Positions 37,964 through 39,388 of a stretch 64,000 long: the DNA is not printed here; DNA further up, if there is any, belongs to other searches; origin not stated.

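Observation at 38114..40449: Tandem pair of about 375-aa paralogous proteins with no recognisable domain, directly downstream of nrdJ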

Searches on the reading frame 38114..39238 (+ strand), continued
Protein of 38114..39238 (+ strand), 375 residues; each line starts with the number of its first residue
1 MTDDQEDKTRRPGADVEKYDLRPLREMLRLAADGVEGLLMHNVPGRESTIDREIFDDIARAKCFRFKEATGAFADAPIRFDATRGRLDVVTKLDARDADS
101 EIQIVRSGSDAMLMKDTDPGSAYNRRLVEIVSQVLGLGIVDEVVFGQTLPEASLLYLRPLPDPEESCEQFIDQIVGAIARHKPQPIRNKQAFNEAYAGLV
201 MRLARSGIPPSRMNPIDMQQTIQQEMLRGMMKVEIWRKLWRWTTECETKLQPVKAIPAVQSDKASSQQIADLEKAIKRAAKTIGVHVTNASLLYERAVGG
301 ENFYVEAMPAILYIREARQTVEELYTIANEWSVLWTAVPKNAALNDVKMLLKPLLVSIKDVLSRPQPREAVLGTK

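Call 77: find_homologous_proteins(query=L009:9330-9986:+, max_evalue=0.00001)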
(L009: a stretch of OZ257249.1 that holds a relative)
Query L009:9330-9986:+ (219 aa): 7999 proteins with E <= 0.00001 among 8000 candidates; the best 120 are listed.
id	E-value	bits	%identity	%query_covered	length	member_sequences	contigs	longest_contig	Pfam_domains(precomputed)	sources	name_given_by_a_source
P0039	4.6e-131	453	100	100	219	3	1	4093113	PF01177.28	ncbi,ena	-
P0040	1.4e-105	370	82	100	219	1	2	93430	PF01177.28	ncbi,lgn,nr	ncbi:MAG: arylsulfatase [Proteobacteria bacterium]|nr:arylsulfatase [Pseudomonadota bacterium]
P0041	5.9e-104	365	80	100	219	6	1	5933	PF01177.28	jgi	jgi:Asp/Glu/hydantoin racemase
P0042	4.6e-103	362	79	100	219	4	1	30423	PF01177.28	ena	-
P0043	8.3e-102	358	78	100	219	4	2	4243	PF01177.28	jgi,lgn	jgi:Asp/Glu/hydantoin racemase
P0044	3.6e-101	356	78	100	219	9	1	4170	PF01177.28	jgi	-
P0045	1.0e-100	354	78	100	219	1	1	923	PF01177.28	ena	-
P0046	1.9e-100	353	79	100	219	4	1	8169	PF01177.28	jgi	-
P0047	4.7e-100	352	78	100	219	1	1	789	PF01177.28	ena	-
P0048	3.5e-96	339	79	100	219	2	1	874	PF01177.28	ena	-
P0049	4.7e-96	339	76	100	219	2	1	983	PF01177.28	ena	-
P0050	1.4e-93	331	78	98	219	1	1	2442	PF01177.28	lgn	-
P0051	5.4e-91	322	75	100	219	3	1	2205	PF01177.28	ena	-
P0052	9.8e-89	315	73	99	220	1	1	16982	PF01177.28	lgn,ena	-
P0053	1.4e-86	308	72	100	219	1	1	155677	PF01177.28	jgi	-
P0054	1.8e-84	301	73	100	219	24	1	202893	PF01177.28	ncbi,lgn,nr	ncbi:MAG: arylsulfatase [Telmatospirillum sp.]|nr:arylsulfatase [Telmatospirillum sp.]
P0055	5.0e-84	300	70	100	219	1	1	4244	PF01177.28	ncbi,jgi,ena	jgi:hypothetical protein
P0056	1.3e-83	298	69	100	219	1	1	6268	PF01177.28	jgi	jgi:Asp/Glu/hydantoin racemase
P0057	1.3e-82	295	71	98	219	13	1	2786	PF01177.28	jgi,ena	-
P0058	3.1e-82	294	71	100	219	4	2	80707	PF01177.28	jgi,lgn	jgi:Asp/Glu/hydantoin racemase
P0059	1.4e-81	292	69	100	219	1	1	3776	PF01177.28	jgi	jgi:aspartate/glutamate racemase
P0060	1.7e-81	291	70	100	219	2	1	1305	PF01177.28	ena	-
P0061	1.9e-81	291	70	100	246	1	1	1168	PF01177.28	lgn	-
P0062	5.8e-80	286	70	100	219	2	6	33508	PF01177.28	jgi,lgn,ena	jgi:Asp/Glu/hydantoin racemase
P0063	8.5e-80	286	70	100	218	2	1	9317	PF01177.28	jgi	jgi:Asp/Glu/hydantoin racemase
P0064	3.6e-79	284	69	100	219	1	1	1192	PF01177.28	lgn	-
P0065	3.7e-76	274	68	96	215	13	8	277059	PF01177.28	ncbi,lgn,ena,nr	ncbi:MAG: arylsulfatase [Azospirillum sp.]|nr:arylsulfatase [Azospirillum sp.] MCA3267442.1 arylsulf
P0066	3.4e-75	271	68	96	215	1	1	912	PF01177.28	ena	-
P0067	1.1e-72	263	65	96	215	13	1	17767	PF01177.28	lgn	-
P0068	2.0e-72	262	65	96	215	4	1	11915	PF01177.28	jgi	jgi:Asp/Glu/hydantoin racemase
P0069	2.5e-72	261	65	96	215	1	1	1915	PF01177.28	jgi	jgi:hypothetical protein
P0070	4.4e-72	261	64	96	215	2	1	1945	PF01177.28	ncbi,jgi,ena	jgi:Asp/Glu/hydantoin racemase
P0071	4.9e-72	260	65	96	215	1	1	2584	PF01177.28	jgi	jgi:hypothetical protein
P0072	2.5e-71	258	64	96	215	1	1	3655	PF01177.28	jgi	jgi:Asp/Glu/hydantoin racemase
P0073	5.3e-71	257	65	96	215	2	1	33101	PF01177.28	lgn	-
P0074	1.5e-70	256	64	96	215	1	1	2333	PF01177.28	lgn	-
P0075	1.8e-70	255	64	96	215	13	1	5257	PF01177.28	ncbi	-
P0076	1.9e-70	255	64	96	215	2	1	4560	PF01177.28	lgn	-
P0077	3.8e-70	254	64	96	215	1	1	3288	PF01177.28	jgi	jgi:Asp/Glu/hydantoin racemase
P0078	5.1e-70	254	64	96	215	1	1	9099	PF01177.28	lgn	-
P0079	5.1e-70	254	64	96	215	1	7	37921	PF01177.28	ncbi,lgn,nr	ncbi:MAG: arylsulfatase [Tagaea sp. CACIAM 22H2]|nr:arylsulfatase [Tagaea sp. CACIAM 22H2]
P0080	5.2e-70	254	64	96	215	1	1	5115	PF01177.28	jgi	-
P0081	1.9e-69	252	63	96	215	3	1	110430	PF01177.28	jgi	jgi:Asp/Glu/hydantoin racemase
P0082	5.1e-69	251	64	96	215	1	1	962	PF01177.28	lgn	-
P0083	1.2e-68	249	64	96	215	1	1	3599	PF01177.28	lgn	-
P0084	2.8e-68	248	63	99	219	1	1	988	PF01177.28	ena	-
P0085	2.9e-68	248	64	97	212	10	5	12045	PF01177.28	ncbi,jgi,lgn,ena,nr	ncbi:MAG: arylsulfatase [Alphaproteobacteria bacterium]|nr:arylsulfatase [Alphaproteobacteria bacter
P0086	1.6e-67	246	60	96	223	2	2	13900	PF01177.28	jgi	jgi:Asp/Glu/hydantoin racemase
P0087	2.3e-67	245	63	96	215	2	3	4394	PF01177.28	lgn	-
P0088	3.6e-67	245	60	97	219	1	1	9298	PF01177.28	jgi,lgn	jgi:Asp/Glu/hydantoin racemase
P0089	4.6e-67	244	60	96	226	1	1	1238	PF01177.28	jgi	-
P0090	7.7e-67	243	59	100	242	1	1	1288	PF01177.28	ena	-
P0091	2.1e-66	242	59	96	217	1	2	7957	PF01177.28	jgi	jgi:Asp/Glu/hydantoin racemase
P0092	2.6e-66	242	59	95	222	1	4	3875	PF01177.28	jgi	jgi:Asp/Glu/hydantoin racemase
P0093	2.6e-66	242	60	96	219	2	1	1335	PF01177.28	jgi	jgi:Asp/Glu/hydantoin racemase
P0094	7.6e-66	240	58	96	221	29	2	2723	PF01177.28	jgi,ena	-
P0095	1.2e-65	240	59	96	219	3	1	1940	PF01177.28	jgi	jgi:Asp/Glu/hydantoin racemase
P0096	1.2e-65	240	58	99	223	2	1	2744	PF01177.28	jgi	jgi:Asp/Glu/hydantoin racemase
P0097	2.3e-65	239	63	97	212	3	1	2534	PF01177.28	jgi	-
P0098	3.7e-65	238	57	98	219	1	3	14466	PF01177.28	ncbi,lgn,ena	-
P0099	4.1e-65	238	58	98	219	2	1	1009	PF01177.28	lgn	-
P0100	4.9e-65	238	56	98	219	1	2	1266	PF01177.28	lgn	-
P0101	1.2e-64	236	58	96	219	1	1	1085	PF01177.28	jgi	-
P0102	1.2e-64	236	60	98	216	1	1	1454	PF01177.28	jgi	jgi:Asp/Glu/hydantoin racemase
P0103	1.2e-64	236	57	98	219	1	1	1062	PF01177.28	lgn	-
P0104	1.3e-64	236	61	96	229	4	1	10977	PF01177.28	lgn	-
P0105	1.7e-64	236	57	98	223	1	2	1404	PF01177.28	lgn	-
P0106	3.4e-64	235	59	96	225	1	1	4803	PF01177.28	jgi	jgi:Asp/Glu/hydantoin racemase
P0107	3.7e-64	235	59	98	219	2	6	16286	PF01177.28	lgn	-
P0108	4.1e-64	235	58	96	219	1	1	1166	PF01177.28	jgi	jgi:Asp/Glu/hydantoin racemase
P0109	4.8e-64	234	56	99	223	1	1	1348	PF01177.28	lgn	-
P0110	6.7e-64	234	56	98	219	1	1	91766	PF01177.28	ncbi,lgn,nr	ncbi:MAG: aspartate/glutamate racemase family protein [Burkholderiales bacterium]|nr:aspartate/gluta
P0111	7.3e-64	234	58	96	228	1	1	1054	PF01177.28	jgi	jgi:Asp/Glu/hydantoin racemase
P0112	8.1e-64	234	58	97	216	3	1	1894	PF01177.28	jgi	jgi:Asp/Glu/hydantoin racemase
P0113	8.6e-64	234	63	98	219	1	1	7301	PF01177.28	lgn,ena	-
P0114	8.9e-64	234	57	97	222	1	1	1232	PF01177.28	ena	-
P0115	1.1e-63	233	56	98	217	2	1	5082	PF01177.28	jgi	jgi:hypothetical protein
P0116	1.2e-63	233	59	96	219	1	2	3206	PF01177.28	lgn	-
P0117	1.3e-63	233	56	98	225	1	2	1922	PF01177.28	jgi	jgi:Asp/Glu/hydantoin racemase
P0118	1.7e-63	233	58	98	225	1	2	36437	PF01177.28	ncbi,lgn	-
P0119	1.9e-63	232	56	98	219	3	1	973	PF01177.28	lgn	-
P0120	2.3e-63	232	58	100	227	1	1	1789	PF01177.28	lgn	-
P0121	2.8e-63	232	59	98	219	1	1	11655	PF01177.28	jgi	jgi:Asp/Glu/hydantoin racemase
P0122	2.9e-63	232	58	97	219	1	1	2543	PF01177.28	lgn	-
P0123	3.6e-63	232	56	96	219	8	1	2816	PF01177.28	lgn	-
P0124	4.6e-63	231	58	96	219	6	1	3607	PF01177.28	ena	-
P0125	4.8e-63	231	58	96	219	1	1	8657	PF01177.28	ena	-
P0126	6.6e-63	231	54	98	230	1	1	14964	PF01177.28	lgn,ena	-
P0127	6.9e-63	231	56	100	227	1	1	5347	PF01177.28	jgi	-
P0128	9.0e-63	230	63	97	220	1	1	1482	PF01177.28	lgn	-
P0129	9.2e-63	230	57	95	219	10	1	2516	PF01177.28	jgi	-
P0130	9.2e-63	230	58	95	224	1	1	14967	PF01177.28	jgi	jgi:hypothetical protein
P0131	1.0e-62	230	56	96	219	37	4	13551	PF01177.28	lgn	-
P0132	1.0e-62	230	57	100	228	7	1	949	PF01177.28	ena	-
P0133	1.1e-62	230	54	98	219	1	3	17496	PF01177.28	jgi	-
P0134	1.2e-62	230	60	96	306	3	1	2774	PF01177.28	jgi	jgi:Asp/Glu/hydantoin racemase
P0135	1.3e-62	230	56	98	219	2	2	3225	PF01177.28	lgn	-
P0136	1.4e-62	230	56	98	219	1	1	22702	PF01177.28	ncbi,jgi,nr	ncbi:MAG: arylsulfatase [Betaproteobacteria bacterium]|nr:MAG: arylsulfatase [Betaproteobacteria bac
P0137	1.4e-62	230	59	96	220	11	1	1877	PF01177.28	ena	-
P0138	1.4e-62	230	59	96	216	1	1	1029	PF01177.28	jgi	jgi:Asp/Glu/hydantoin racemase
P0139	1.8e-62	229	60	95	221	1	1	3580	PF01177.28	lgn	-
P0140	2.1e-62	229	58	95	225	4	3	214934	PF01177.28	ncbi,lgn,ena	-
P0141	2.3e-62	229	56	98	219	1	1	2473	PF01177.28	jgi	-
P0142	2.4e-62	229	59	97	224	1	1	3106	PF01177.28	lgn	-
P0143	2.5e-62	229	57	98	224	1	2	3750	PF01177.28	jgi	jgi:Asp/Glu/hydantoin racemase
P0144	2.5e-62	229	56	96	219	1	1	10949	PF01177.28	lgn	-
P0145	2.5e-62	229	56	98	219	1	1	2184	PF01177.28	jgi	-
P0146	2.7e-62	229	56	98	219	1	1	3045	PF01177.28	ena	-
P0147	2.7e-62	229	56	98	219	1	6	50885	PF01177.28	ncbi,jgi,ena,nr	ncbi:MAG: hypothetical protein A3F74_05755 [Betaproteobacteria bacterium RIFCSPLOWO2_12_FULL_62_58]|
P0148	3.0e-62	228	55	98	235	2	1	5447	PF01177.28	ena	-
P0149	3.1e-62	228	56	98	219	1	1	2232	PF01177.28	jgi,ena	-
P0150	3.2e-62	228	56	98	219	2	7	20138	PF01177.28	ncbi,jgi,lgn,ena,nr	ncbi:MAG: hypothetical protein H6R21_679 [Proteobacteria bacterium]|nr:hypothetical protein [Pseudom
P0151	3.2e-62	228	57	98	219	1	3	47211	PF01177.28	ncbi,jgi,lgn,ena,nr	ncbi:MAG TPA: aspartate/glutamate racemase family protein [Burkholderiales bacterium]|nr:aspartate/g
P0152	3.3e-62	228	60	97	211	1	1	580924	PF01177.28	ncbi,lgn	-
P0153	3.4e-62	228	56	98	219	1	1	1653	PF01177.28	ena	-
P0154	3.8e-62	228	56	98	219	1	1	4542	PF01177.28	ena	-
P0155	3.8e-62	228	59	97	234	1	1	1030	PF01177.28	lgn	-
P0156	4.3e-62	228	59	97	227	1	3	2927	PF01177.28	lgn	-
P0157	4.3e-62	228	56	98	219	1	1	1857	PF01177.28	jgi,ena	-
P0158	4.5e-62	228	56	98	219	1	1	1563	PF01177.28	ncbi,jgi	-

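Call 78: find_encoding_contigs(protein=P0079, flank=6000, max_places=2)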
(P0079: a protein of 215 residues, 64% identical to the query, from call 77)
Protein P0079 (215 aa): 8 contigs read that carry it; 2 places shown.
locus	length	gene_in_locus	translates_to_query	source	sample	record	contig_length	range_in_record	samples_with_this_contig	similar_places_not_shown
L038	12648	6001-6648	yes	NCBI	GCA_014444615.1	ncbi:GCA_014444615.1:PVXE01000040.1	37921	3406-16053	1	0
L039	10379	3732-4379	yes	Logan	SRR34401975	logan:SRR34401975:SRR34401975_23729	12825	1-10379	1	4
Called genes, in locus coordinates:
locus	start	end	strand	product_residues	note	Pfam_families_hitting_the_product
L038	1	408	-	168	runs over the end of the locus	PF01584:CheW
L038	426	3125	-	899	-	PF01627:Hpt, PF02895:H-kinase_dim, PF02518:HATPase_c, PF01584:CheW, PF00072:Response_reg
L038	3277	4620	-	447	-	PF13379:NMT1_2 (weak), PF16868:NMT1_3, PF09084:NMT1, PF12974:Phosphonate-bd (weak)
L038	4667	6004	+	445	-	PF00202:Aminotran_3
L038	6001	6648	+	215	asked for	PF01177:Asp_Glu_race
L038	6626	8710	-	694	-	PF05226:CHASE2, PF00211:Guanylate_cyc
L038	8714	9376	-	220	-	-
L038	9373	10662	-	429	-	PF00656:Peptidase_C14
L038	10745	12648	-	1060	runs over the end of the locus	PF13424:TPR_12, PF12770:CHAT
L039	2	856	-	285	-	?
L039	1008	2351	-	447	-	PF13379:NMT1_2 (weak), PF16868:NMT1_3, PF09084:NMT1, PF12974:Phosphonate-bd (weak)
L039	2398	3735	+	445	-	PF00202:Aminotran_3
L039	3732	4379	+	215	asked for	PF01177:Asp_Glu_race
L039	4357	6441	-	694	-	PF05226:CHASE2, PF00211:Guanylate_cyc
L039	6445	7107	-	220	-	-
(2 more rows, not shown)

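Call 79: find_encoding_contigs(protein=P0110, flank=6000, max_places=2)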
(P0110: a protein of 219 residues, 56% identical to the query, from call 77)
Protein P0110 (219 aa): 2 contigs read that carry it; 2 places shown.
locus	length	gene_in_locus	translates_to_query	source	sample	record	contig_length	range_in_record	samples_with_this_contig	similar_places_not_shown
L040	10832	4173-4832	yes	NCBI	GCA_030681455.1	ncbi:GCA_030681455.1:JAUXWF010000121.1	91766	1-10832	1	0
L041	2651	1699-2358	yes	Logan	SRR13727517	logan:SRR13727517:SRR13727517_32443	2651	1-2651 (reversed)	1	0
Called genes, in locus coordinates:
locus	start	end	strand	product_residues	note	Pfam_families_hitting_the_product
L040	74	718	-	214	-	PF00484:Pro_CA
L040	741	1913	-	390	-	PF13378:MR_MLE_C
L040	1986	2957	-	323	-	PF03401:TctC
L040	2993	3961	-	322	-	PF03401:TctC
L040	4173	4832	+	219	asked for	PF01177:Asp_Glu_race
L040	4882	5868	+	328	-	PF03401:TctC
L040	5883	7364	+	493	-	PF00370:FGGY_N, PF02782:FGGY_C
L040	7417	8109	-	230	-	PF03737:RraA-like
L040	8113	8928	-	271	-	PF03447:NAD_binding_3, PF01958:Asp_DH_C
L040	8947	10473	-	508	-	PF01970:TctA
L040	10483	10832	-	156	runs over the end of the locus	PF07331:TctB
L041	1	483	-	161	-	?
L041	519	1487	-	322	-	PF03401:TctC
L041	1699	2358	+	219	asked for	PF01177:Asp_Glu_race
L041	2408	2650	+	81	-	?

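Call 80: find_encoding_contigs(protein=P0065, flank=6000, max_places=2)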
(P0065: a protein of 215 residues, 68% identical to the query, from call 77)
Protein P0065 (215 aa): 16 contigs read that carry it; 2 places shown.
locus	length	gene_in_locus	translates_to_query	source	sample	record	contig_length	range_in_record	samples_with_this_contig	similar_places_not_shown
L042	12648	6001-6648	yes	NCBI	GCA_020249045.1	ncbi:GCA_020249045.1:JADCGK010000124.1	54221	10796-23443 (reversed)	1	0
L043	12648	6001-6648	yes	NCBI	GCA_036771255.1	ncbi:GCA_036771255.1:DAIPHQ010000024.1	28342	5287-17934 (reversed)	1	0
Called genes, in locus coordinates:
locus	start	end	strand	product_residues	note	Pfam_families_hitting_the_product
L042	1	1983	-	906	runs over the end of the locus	PF01627:Hpt, PF02895:H-kinase_dim, PF02518:HATPase_c, PF01584:CheW, PF00072:Response_reg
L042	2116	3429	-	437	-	PF13379:NMT1_2 (weak), PF16868:NMT1_3, PF09084:NMT1, PF12974:Phosphonate-bd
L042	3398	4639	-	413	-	PF00067:p450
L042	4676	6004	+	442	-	PF00202:Aminotran_3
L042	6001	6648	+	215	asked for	PF01177:Asp_Glu_race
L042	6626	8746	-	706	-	PF05226:CHASE2, PF00211:Guanylate_cyc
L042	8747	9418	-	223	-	-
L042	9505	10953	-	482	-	PF00656:Peptidase_C14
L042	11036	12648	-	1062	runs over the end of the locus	PF13424:TPR_12 (faint), PF12770:CHAT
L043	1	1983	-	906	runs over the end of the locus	PF01627:Hpt, PF02895:H-kinase_dim, PF02518:HATPase_c, PF01584:CheW, PF00072:Response_reg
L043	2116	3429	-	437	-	PF13379:NMT1_2 (weak), PF16868:NMT1_3, PF09084:NMT1, PF12974:Phosphonate-bd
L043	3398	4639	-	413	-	PF00067:p450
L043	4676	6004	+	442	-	PF00202:Aminotran_3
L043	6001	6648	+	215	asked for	PF01177:Asp_Glu_race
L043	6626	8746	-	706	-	PF05226:CHASE2, PF00211:Guanylate_cyc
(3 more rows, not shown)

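Call 83: search_protein_families(library=pfam, proteins=[L030:9421-9909:+, L030:9128-9421:+, L031:8554-9621:+, L017:7441-8085:+, L026:2126-2593:+, L037:11302-12222:+], max_evalue=0.01)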
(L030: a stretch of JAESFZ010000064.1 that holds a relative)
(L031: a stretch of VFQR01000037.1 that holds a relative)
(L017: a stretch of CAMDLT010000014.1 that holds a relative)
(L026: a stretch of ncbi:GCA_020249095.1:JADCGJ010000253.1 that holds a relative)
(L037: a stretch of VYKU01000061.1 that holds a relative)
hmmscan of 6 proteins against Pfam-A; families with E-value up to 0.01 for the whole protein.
L030:9421-9909:+ (163 aa): 4 families
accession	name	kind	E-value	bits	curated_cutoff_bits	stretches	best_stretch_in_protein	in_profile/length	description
PF13508.13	Acetyltransf_7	-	2.1e-11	44.5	27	1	52-143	14-83/84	Acetyltransferase (GNAT) domain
PF13673.13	Acetyltransf_10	-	3.5e-08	33.9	23.6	1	86-144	54-109/128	Acetyltransferase (GNAT) domain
PF00583.31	Acetyltransf_1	-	6.1e-08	33.4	20.7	1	82-142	58-116/116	Acetyltransferase (GNAT) family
PF08445.16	FR47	-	0.0042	17.5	22.1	1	86-143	24-78/86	FR47-like protein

L030:9128-9421:+ (98 aa): 1 family
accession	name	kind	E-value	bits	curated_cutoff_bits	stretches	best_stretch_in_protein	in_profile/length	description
PF08681.18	TacA1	-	4.1e-22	78.4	21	1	17-92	1-76/80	Antitoxin TacA 1-like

L031:8554-9621:+ (356 aa): 1 family
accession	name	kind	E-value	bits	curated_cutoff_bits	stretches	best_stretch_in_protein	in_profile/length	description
PF13289.12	SIR2_2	-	4e-05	24.2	24.5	1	144-194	2-52/141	SIR2-like domain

L017:7441-8085:+ (215 aa): 0 families

L026:2126-2593:+ (156 aa): 0 families

L037:11302-12222:+ (307 aa): 1 family
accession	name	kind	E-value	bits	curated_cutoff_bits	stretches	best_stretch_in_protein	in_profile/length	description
PF03976.20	PPK2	-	3.3e-109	364.2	22.3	1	52-278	2-228/229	Polyphosphate kinase 2 (PPK2)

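Call 87: find_encoding_contigs(protein=P0002, flank=5000, max_places=3)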
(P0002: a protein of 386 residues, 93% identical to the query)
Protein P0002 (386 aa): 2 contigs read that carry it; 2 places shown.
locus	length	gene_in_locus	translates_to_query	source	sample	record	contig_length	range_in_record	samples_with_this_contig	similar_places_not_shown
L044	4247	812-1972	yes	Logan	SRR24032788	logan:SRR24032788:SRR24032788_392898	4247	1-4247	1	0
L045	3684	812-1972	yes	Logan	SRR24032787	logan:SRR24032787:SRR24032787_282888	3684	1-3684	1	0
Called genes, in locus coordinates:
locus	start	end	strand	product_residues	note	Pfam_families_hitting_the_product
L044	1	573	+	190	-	?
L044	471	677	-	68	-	-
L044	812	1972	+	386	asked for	-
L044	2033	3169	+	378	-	-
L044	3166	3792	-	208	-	-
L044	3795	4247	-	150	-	?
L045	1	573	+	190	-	?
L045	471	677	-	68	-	-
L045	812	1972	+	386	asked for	-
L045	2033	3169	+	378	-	-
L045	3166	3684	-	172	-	?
